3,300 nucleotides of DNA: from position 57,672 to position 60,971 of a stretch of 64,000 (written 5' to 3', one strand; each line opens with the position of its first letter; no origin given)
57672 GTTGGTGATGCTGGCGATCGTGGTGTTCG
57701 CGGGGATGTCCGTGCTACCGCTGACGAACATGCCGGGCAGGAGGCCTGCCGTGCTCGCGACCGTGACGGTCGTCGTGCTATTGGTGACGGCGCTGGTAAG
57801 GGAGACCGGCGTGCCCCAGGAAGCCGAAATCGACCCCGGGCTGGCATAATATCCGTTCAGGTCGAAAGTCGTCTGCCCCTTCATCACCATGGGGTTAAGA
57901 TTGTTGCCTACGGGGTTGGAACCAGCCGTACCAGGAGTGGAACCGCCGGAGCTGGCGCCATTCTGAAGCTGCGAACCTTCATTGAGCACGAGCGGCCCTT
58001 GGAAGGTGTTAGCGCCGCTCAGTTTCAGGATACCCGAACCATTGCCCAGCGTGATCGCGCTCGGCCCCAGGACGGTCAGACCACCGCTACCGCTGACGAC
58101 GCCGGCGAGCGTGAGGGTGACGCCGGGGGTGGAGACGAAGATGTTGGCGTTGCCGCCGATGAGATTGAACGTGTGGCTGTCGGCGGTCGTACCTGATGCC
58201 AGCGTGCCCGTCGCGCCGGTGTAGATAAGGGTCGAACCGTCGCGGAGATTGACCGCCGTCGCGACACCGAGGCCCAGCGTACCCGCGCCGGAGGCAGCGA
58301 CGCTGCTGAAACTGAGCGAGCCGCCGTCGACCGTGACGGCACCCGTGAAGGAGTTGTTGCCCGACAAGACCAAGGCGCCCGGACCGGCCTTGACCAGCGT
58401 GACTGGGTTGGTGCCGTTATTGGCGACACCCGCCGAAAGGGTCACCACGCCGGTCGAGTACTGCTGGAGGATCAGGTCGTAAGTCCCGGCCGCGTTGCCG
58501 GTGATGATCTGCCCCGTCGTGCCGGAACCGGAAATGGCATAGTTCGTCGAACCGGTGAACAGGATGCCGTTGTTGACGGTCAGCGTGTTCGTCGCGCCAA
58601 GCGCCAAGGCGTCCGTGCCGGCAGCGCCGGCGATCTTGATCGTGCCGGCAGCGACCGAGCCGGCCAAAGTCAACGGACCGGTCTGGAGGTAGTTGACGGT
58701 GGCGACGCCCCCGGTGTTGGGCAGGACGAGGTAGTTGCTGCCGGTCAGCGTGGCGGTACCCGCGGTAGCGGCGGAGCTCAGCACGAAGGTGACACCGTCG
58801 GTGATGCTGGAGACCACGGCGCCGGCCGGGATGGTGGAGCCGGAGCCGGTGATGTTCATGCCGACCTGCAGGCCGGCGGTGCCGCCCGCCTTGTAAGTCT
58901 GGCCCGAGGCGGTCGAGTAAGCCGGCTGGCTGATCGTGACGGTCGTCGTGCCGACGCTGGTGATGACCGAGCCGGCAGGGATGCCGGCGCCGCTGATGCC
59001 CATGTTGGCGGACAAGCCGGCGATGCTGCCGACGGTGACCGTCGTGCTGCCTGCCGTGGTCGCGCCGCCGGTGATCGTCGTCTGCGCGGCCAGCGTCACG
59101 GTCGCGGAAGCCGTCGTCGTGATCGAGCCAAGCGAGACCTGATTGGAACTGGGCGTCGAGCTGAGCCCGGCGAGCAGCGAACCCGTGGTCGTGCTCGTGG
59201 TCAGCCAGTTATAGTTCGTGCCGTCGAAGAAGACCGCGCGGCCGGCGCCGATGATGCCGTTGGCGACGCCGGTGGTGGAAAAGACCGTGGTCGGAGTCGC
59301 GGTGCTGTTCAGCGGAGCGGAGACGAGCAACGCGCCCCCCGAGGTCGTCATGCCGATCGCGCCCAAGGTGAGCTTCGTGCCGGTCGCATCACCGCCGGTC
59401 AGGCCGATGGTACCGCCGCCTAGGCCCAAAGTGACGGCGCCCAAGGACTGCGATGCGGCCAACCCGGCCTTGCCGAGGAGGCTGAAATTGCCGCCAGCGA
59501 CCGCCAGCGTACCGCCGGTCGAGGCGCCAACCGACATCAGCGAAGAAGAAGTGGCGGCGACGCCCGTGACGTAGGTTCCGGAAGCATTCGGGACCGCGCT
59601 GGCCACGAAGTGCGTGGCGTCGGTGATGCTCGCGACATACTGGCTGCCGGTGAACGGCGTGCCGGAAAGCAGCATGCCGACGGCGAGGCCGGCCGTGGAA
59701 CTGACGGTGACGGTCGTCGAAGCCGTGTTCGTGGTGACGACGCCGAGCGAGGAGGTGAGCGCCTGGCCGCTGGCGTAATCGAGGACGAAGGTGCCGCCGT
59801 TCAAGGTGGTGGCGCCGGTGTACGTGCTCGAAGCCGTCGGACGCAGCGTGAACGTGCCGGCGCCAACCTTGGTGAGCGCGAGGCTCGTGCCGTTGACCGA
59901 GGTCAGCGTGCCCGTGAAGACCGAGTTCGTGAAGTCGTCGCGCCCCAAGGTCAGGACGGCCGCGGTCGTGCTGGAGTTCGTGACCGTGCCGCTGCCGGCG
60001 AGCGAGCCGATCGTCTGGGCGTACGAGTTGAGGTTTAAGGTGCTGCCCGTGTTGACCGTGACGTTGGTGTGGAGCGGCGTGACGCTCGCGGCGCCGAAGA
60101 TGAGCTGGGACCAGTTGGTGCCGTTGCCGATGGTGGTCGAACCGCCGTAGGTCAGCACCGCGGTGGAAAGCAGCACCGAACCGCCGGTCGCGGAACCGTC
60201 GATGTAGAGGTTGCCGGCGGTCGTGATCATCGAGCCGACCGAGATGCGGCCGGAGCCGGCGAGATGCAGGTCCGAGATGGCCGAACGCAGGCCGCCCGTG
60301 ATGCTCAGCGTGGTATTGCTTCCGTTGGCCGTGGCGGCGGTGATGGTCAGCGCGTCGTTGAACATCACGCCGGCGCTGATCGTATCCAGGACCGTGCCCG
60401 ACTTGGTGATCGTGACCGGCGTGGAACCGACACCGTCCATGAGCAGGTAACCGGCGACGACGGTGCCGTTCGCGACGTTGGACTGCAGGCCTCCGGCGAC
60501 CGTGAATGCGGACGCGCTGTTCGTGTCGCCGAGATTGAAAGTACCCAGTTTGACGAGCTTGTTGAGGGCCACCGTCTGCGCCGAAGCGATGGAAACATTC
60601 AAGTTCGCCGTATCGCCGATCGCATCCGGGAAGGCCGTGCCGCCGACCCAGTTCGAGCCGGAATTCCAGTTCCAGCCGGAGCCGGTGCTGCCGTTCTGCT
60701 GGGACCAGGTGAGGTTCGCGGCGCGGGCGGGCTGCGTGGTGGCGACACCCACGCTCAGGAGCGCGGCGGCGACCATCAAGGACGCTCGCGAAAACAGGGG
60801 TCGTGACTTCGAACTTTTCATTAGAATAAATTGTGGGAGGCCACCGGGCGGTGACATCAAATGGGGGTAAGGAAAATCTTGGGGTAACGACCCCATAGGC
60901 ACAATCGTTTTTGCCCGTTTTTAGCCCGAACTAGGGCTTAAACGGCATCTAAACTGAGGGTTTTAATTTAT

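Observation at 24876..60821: Intact 36-kb gene for an ~11,981-aa PATR/beta-helix surface protein occupying 56% of the window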

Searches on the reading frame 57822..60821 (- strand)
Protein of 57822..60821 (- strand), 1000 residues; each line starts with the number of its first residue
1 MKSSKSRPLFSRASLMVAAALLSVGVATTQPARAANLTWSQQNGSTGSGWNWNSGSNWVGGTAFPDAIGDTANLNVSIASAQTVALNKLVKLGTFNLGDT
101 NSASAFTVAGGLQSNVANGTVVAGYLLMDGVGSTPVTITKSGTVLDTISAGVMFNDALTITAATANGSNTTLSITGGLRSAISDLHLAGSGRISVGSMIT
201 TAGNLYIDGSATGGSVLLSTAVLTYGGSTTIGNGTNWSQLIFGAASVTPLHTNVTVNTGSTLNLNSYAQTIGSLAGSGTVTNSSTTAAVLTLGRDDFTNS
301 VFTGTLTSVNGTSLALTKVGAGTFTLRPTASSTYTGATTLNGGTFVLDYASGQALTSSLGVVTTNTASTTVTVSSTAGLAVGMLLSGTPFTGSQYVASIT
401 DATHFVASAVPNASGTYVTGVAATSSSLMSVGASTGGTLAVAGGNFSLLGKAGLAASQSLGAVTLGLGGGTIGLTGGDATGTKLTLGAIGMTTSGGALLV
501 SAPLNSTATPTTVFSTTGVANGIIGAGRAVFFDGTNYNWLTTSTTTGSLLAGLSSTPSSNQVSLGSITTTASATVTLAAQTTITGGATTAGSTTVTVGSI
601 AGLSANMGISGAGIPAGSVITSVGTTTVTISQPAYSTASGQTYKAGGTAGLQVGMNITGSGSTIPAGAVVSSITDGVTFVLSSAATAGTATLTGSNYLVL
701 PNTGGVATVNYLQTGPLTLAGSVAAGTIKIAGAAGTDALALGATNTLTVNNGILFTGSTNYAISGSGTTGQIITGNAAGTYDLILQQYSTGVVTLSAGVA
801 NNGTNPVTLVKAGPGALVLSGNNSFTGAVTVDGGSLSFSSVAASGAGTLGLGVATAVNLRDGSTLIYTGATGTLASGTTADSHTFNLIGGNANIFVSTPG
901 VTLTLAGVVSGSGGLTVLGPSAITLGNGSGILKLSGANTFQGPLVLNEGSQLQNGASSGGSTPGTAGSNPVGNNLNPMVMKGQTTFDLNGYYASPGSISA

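Call 17: find_homologous_proteins(query=window:58122-60821:-, max_evalue=0.00001)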
Query window:58122-60821:- (900 aa): 38 proteins with E <= 0.00001 among 8000 candidates.
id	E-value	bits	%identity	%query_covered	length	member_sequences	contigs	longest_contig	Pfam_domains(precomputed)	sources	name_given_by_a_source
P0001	5.7e-183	628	49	59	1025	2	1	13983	PF12951.14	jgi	jgi:autotransporter-associated beta strand protein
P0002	1.6e-139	485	43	100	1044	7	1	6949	PF12951.14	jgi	-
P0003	1.6e-107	379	40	100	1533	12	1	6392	PF12951.14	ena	-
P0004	3.0e-99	352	42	41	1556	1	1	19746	PF12951.14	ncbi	ncbi:MAG: beta strand repeat-containing protein, partial [Opitutales bacterium]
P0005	2.9e-98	348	44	41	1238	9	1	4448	PF12951.14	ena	-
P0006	3.0e-97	345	43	39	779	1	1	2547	PF12951.14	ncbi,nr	ncbi:MAG: hypothetical protein EBR99_03710, partial [Actinobacteria bacterium]|nr:hypothetical prote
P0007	1.2e-86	310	44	40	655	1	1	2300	PF12951.14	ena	-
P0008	5.7e-75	271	41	38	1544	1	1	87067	PF12951.14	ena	-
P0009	6.9e-65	238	40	40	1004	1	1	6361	PF12951.14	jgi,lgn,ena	-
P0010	7.5e-64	234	38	40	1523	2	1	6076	PF12951.14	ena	-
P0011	4.9e-63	232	39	39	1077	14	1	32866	PF12951.14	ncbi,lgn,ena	-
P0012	6.4e-62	228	42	37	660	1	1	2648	PF12951.14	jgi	jgi:fibronectin-binding autotransporter adhesin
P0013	5.6e-56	208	39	18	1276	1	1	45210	PF12951.14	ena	-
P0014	1.6e-31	128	34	14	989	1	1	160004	-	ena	-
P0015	4.0e-22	96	47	15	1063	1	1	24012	PF12951.14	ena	-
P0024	2.8e-12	64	40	9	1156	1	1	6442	PF12951.14,PF07589.17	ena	-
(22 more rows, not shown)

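Call 18: find_encoding_contigs(protein=P0008, flank=10000, max_places=3)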
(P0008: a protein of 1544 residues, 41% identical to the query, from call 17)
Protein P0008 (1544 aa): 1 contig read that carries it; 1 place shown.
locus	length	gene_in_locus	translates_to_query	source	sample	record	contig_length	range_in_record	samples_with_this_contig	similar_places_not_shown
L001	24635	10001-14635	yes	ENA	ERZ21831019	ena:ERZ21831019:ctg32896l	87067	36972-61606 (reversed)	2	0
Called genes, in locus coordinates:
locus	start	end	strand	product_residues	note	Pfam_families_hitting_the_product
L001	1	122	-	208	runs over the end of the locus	PF12127:FloA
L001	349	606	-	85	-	PF12127:FloA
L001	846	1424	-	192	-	PF24961:NfeD_membrane (faint), PF01957:NfeD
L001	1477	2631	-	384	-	PF24961:NfeD_membrane, PF01957:NfeD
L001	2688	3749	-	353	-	-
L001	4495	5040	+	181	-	PF11373:DUF3175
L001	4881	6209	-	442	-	PF01408:GFO_IDH_MocA, PF19051:GFO_IDH_MocA_C2 (weak)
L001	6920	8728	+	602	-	PF00009:GTP_EFTU, PF03144:GTP_EFTU_D2, PF14492:EFG_III (weak), PF00679:EFG_C, PF06421:LepA_C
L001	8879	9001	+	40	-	-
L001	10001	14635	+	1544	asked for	PF12951:PATR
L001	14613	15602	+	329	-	PF12951:PATR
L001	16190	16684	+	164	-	-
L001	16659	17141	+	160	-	-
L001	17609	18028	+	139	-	-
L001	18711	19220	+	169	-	-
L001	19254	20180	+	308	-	PF12951:PATR (weak)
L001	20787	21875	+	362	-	PF12951:PATR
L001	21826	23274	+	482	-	PF12951:PATR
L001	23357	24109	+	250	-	-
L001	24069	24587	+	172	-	PF12951:PATR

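Call 19: find_encoding_contigs(protein=P0001, flank=10000, max_places=3)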
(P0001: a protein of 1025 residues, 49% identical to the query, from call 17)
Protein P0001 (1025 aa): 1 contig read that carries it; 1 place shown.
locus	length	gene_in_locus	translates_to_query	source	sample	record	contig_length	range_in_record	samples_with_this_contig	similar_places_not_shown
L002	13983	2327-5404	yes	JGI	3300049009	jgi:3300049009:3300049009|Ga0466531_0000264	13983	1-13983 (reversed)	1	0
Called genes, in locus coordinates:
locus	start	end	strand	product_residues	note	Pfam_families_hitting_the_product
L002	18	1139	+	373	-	PF02447:GntP_permease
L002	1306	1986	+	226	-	PF00657:Lipase_GDSL, PF13472:Lipase_GDSL_2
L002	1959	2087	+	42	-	-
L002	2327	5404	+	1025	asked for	PF12951:PATR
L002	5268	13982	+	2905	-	?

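Call 20: find_related_loci(query=window:58122-60821:-, collection=genome_contigs, flank=10000)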
Query window:58122-60821:- (900 aa) in genome_contigs; peptide patterns used: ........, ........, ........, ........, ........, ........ (x = any residue, [..] = any of these).
111 stretches matched a pattern; 21 encode a relative of the query (tblastn E <= 1e-3); 21 distinct loci.
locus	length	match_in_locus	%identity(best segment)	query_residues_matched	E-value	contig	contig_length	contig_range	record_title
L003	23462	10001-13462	68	1-900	0e+0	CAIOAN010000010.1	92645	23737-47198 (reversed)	MAG: uncultured Opitutae bacterium isolate VK4_bin-1524 genome assembly, contig: bin-1524:10/13, whole genome shotgun se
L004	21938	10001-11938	37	32-897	4e-29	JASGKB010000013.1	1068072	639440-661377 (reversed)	MAG: Pirellulales bacterium isolate 5N533 JMF-2111-06-0005.ont.bin.533_12, whole genome shotgun sequence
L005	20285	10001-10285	43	324-430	1e-11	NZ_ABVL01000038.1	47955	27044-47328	Chthoniobacter flavus Ellin428 ctg42, whole genome shotgun sequence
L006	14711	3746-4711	35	566-870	2e-9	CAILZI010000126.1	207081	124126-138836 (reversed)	MAG: uncultured Verrucomicrobia bacterium isolate Ki2-D3_bin-1137 genome assembly, contig: bin-1137:126/265, whole genom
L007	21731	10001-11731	41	225-673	3e-8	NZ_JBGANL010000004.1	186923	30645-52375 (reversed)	MAG: Prosthecobacter sp. isolate MAG_MBR_H10.39 MBRH10-39_opera_contig_323, whole genome shotgun sequence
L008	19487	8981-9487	38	260-407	1e-7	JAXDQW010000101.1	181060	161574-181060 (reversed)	MAG: Chthoniobacter sp. isolate BP_744 scaffold_3283697, whole genome shotgun sequence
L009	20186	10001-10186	49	369-430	2e-7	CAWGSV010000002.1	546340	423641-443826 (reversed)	MAG: uncultured Acidobacteriota bacterium isolate MFD05513.bin.2.196 genome assembly, contig: contig_13340, whole genome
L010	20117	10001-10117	59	368-406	9e-7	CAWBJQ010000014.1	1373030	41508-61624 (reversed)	MAG: uncultured Acidobacteriota bacterium isolate MFD05513.bin.2.57 genome assembly, contig: contig_9382, whole genome s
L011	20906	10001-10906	31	310-831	2e-6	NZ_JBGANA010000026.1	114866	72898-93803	MAG: Prosthecobacter sp. isolate MAG_AAO_H125.6 AAOH125-6_opera_contig_688, whole genome shotgun sequence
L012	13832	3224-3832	33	172-870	3e-7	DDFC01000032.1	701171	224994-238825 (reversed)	MAG TPA_asm: Verrucomicrobiaceae bacterium UBA1938 UBA1938_contig_526, whole genome shotgun sequence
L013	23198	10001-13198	59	310-462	5e-6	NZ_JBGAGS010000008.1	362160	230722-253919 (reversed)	MAG: Prosthecobacter sp. isolate MAG_MBR_H125.70 MBRH125-70_opera_contig_208, whole genome shotgun sequence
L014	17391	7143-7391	45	358-436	6e-6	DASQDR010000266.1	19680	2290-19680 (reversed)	MAG TPA_asm: Tepidisphaeraceae bacterium isolate SMAG_U11732 k141_361969, whole genome shotgun sequence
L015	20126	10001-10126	60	368-409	9e-6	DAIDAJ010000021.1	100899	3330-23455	MAG TPA_asm: Sideroxydans sp. isolate clean1839 k141_11555, whole genome shotgun sequence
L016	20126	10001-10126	64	367-408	1e-5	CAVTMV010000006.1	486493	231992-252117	MAG: uncultured beta proteobacterium isolate MFD05942.bin.2.197 genome assembly, contig: contig_28451, whole genome shot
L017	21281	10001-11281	29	251-840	3e-5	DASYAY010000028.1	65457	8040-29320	MAG TPA_asm: Chthoniobacter sp. isolate SMAG_U4893 k141_3047732, whole genome shotgun sequence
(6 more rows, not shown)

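Call 26: search_protein_families(library=ncbifam, proteins=[window:57822-60821:-], max_evalue=0.01)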
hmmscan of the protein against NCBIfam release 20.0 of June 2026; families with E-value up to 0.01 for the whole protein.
window:57822-60821:- (1000 aa): 1 family
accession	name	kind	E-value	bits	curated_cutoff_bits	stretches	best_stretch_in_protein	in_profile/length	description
TIGR02601.1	autotrns_rpt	repeat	4.2e-17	61.6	19.85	3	808-838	1-31/32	beta strand repeat protein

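Call 51: predict_structure(alignment_id=A2)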
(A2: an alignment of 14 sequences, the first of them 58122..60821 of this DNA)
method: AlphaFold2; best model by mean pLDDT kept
length: 900 residues; sequences in the alignment: 14
mean_pLDDT: 73.0   pTM: 0.71
mean pLDDT of the five models: 73.0, 72.4, 71.3, 71.0, 69.4
residues with pLDDT >= 90: 114; 70-90: 428; 50-70: 271; < 50: 87
segments of 3 or more residues with pLDDT < 50: 1-15, 17-34, 42-49, 353-358, 422-435, 514-521, 544-548, 558-561, 588-590
pLDDT, mean of each block of 10 residues (from residue 1): 37 47 37 54 47 60 71 78 83 87 84 56 81 91 88 93 75 91 89 87 87 74 83 81 77 87 90 90 87 74 81 81 80 73 84 50 65 69 64 70 79 63 43 55 85 60 81 74 75 78 78 48 69 84 52 55 57 70 56 69 66 62 80 55 60 66 67 73 70 70 78 84 85 70 82 85 77 74 88 89 85 91 84 87 63 74 81 60 75 76
secondary structure, 60 per line:
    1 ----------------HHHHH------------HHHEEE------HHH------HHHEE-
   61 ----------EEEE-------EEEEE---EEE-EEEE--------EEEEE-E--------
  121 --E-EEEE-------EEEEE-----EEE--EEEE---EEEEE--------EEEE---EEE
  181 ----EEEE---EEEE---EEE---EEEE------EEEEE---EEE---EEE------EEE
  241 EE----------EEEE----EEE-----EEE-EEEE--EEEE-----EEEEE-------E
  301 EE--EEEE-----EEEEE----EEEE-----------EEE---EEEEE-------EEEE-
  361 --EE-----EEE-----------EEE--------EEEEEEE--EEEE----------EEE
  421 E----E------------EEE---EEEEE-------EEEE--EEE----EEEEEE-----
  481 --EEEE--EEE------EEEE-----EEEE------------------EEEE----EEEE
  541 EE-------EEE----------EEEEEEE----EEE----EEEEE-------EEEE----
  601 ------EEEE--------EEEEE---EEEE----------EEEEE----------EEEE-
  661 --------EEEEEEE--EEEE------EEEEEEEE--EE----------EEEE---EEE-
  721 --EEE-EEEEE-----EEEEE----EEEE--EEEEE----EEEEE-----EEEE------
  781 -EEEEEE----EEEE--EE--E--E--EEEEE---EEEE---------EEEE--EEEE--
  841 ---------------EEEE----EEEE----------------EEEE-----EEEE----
elements in order (helices of 4 or more, strands of 3 or more residues): H17-21 E37-39 E71-74 E82-86 E90-92 E94-97 E106-110 E125-128 E136-140 E146-148 E151-154 E158-162 E171-174 E178-180 E185-188 E192-195 E199-201 E205-208 E215-219 E223-225 E229-231 E238-242 E253-256 E261-263 E269-271 E273-276 E279-282 E288-292 E300-302 E305-308 E314-318 E323-326 E338-340 E344-348 E356-359 E370-372 E384-386 E395-401 E404-407 E418-421 E439-441 E445-449 E457-460 E463-465 E470-475 E483-486 E489-491 E498-501 E507-510 E529-532 E537-542 E550-552 E563-569 E574-576 E581-585 E593-596 E607-610 E619-623 E627-630 E641-645 E656-659 E669-675 E678-681 E688-695 E710-713 E717-719 E723-725 E727-731 E737-741 E746-749 E752-756 E761-765 E771-774 E782-787 E792-795 E808-812 E816-819 E829-832 E835-838 E856-859 E864-867 E884-887 E893-896

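Call 54: fold_search(model_id=the predicted structure, library=pdb)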
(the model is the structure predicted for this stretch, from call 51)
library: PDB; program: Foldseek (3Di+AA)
matches with E <= 10: 153; with E <= 0.001: 0
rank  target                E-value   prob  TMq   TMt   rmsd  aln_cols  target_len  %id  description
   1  7koh_A                1.6e-03  0.77  0.15  0.20  17.6       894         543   10  Crystal structure of antigen 43 from Escherichia coli EDL933 (released 2022-03-09)
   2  7koh_D                1.2e-02  0.51  0.15  0.20  18.2       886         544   10  Crystal structure of antigen 43 from Escherichia coli EDL933 (released 2022-03-09)
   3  7ko9                  2.5e-02  0.35  0.15  0.19  18.0       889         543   11  Crystal structure of antigen 43 from uropathogenic Escherichia coli UTI89 (released 2022-03-09)
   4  7koh_B                3.9e-02  0.33  0.16  0.20  17.9       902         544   10  Crystal structure of antigen 43 from Escherichia coli EDL933 (released 2022-03-09)
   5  4kh3                  4.7e-02  0.33  0.15  0.20  17.4       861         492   10  Structure of a bacterial self-associating protein (released 2014-01-15)
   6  9mne_A                3.2e-01  0.14  0.16  0.16  22.6       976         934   10  Crystal structure of enteropathogenic Escherichia coli EspC (released 2025-10-29)
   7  6p5t_C                3.5e-01  0.09  0.15  0.17  18.4       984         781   13  Surface-layer (S-layer) RsaA protein from Caulobacter crescentus bound to strontium and iodide (released 2020-01-15)
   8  4rt6_A                3.5e-01  0.07  0.14  0.15  23.2      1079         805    8  Structure of a complex between hemopexin and hemopexin binding protein (released 2016-05-18)
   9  8yk3_A                3.7e-01  0.04  0.10  0.12  22.4       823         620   10  Blood group B alpha-1,3-galactosidase AgaBb from Bifidobacterium bifidum, construct T7-tag_24-673 (released 2024-07-10)
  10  7eea_C                4.2e-01  0.11  0.15  0.19  19.5       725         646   10  Cyanophage Pam1 tailspike receptor-binding domain (released 2021-10-20)
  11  3sze                  5.0e-01  0.08  0.14  0.13  23.6       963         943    9  Crystal structure of the passenger domain of the E. coli autotransporter EspP (released 2011-10-12)
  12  6p5t_B                5.2e-01  0.08  0.15  0.16  20.2       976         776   12  Surface-layer (S-layer) RsaA protein from Caulobacter crescentus bound to strontium and iodide (released 2020-01-15)
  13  6p5t_D                6.3e-01  0.07  0.15  0.16  18.9       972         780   13  Surface-layer (S-layer) RsaA protein from Caulobacter crescentus bound to strontium and iodide (released 2020-01-15)
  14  6p5t_A                6.5e-01  0.06  0.14  0.16  19.3      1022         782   12  Surface-layer (S-layer) RsaA protein from Caulobacter crescentus bound to strontium and iodide (released 2020-01-15)
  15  7o7t                  6.8e-01  0.03  0.10  0.12  24.9      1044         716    9  Structure of the PL6 family alginate lyase Patl3640 from Pseudoalteromonas atlantica T6c in complex with 4-deoxy-L-eryth (released 2021-07-28)
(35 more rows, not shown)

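Call 88: search_protein_families(library=pfam, proteins=[L003:7953-9023:+], max_evalue=1)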
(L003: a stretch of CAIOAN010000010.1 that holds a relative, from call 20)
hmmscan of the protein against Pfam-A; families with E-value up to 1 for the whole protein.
L003:7953-9023:+ (356 aa): 2 families
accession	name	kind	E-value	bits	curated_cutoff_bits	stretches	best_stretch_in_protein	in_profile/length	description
PF04616.20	Glyco_hydro_43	-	1.7e-07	31.3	32.2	1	115-166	68-113/288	Glycosyl hydrolases family 43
PF00251.26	Glyco_hydro_32N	-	0.0029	17.7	22.1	0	251-300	132-176/307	Glycosyl hydrolases family 32 N-terminal domain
